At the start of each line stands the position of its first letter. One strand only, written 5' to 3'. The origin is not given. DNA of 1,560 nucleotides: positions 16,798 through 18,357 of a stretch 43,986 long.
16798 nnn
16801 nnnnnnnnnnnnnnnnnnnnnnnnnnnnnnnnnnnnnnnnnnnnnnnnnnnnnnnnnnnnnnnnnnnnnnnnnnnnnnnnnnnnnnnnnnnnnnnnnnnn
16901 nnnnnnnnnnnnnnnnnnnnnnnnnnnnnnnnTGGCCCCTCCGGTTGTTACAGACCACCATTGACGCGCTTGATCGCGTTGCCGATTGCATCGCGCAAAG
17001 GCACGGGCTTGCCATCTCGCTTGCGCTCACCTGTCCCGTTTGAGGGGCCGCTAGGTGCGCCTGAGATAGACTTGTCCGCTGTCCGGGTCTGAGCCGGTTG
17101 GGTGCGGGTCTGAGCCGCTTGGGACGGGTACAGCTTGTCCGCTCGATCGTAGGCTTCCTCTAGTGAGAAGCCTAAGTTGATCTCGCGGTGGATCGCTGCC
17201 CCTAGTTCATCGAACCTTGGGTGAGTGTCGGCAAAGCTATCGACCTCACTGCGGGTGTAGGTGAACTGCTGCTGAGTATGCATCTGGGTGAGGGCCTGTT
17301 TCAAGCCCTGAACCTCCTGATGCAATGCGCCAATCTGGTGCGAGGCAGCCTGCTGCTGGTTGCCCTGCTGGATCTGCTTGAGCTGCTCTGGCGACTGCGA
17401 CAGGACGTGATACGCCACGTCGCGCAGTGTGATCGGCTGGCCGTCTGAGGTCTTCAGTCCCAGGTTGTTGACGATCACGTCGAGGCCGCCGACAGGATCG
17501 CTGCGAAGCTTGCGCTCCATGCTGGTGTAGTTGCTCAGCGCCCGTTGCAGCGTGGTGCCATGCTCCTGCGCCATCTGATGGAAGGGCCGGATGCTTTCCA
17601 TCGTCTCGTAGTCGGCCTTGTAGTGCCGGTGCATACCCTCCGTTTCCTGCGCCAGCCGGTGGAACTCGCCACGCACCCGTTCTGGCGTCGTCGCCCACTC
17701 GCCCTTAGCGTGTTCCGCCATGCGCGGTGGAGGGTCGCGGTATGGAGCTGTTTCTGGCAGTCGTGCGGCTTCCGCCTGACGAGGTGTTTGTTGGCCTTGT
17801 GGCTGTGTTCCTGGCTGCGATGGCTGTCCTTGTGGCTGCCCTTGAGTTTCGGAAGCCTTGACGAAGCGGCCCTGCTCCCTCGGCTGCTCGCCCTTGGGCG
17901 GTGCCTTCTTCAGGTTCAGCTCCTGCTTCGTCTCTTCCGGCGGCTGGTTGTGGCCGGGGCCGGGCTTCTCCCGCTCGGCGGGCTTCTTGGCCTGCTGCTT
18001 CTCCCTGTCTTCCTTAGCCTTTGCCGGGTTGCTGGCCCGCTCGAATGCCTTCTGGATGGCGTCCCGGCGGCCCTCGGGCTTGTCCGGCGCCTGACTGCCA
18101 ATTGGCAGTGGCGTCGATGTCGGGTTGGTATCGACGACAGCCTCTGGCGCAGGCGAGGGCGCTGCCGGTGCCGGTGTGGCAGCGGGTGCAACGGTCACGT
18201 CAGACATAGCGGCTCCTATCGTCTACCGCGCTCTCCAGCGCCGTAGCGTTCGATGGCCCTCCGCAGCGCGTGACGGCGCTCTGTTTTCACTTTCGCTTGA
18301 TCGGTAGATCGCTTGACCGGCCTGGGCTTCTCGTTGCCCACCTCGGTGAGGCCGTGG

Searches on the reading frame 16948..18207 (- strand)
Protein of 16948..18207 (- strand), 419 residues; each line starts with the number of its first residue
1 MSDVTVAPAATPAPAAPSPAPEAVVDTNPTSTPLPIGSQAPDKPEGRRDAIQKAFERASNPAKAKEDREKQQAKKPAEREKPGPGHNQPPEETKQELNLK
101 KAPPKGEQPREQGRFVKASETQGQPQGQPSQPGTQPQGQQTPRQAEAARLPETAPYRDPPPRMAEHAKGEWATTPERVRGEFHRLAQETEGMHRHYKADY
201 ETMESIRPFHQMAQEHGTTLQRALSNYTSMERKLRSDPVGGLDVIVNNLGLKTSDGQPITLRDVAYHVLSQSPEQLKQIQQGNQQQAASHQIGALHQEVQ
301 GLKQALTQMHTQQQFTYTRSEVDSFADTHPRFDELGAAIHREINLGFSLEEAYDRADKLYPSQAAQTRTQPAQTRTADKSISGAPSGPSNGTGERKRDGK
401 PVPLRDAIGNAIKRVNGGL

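Call 9: search_protein_families(library=phrogs, proteins=[window:16948-18207:-], max_evalue=0.00001)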
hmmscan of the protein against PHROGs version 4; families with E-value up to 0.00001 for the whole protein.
window:16948-18207:- (419 aa): 1 family
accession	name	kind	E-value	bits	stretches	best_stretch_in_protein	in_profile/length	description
phrog_25516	-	head and packaging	3.7e-17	63.5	1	99-386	62-359/393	virion structural protein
